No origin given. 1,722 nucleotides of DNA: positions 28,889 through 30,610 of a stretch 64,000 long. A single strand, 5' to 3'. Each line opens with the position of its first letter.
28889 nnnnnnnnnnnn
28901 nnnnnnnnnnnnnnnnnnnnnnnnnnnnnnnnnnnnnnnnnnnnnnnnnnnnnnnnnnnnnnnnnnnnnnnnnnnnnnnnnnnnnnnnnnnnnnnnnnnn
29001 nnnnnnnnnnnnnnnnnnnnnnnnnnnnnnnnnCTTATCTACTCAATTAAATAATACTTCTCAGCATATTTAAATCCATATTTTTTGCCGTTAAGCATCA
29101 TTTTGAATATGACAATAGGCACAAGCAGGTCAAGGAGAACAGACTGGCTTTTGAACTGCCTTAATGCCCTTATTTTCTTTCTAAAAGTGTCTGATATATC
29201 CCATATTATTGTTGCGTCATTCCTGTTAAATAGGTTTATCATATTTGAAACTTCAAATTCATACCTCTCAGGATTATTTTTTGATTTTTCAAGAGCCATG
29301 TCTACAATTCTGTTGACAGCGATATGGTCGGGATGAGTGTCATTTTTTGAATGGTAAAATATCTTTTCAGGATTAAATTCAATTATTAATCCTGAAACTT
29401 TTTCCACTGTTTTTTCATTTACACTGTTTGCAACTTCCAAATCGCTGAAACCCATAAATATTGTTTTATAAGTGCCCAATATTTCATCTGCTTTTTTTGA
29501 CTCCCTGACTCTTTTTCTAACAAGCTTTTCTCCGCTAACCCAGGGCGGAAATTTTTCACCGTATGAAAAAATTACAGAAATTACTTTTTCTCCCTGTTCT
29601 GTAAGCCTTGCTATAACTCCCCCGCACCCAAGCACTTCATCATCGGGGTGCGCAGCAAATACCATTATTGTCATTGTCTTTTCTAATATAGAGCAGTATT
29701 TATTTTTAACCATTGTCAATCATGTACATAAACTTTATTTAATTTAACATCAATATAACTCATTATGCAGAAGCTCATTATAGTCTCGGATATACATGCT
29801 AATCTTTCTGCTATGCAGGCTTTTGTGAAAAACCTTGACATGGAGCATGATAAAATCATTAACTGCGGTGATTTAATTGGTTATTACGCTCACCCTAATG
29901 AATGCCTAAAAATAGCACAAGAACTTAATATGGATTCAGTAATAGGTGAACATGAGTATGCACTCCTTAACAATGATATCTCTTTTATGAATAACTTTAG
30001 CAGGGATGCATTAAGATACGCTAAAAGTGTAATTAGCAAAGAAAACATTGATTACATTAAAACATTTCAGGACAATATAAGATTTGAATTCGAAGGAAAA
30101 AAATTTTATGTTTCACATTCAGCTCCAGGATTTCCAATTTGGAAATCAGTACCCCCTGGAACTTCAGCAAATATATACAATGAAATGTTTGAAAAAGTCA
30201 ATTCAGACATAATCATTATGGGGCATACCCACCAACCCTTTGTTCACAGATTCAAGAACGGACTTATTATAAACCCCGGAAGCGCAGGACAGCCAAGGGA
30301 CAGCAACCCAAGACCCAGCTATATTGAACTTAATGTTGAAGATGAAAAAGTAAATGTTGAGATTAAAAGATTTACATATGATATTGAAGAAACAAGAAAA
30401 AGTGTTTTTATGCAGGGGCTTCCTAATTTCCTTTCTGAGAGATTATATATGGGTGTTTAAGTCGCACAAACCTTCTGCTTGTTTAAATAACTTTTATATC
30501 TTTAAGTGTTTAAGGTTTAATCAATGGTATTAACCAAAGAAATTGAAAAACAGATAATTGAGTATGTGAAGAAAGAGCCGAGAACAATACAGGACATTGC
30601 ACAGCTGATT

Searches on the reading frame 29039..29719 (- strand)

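Call 79: search_protein_families(library=pfam, proteins=[window:29039-29719:-], max_evalue=0.0001)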
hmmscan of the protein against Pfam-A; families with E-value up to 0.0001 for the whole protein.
window:29039-29719:- (226 aa): 1 family
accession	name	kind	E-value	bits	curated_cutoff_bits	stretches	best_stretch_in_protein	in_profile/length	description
PF02585.22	PIG-L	-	1.7e-26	93.6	28.2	1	19-142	1-128/129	GlcNAc-PI de-N-acetylase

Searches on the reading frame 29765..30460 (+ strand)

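Call 79: search_protein_families(library=pfam, proteins=[window:29765-30460:+], max_evalue=0.0001)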
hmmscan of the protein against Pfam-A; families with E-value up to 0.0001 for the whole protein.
window:29765-30460:+ (231 aa): 2 families
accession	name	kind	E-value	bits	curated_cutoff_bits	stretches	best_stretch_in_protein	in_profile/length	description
PF12850.12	Metallophos_2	-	6.7e-24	85.1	27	1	3-193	2-153/154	Calcineurin-like phosphoesterase superfamily domain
PF00149.33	Metallophos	-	1.4e-09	39.1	21.5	1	3-158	2-191/191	Calcineurin-like phosphoesterase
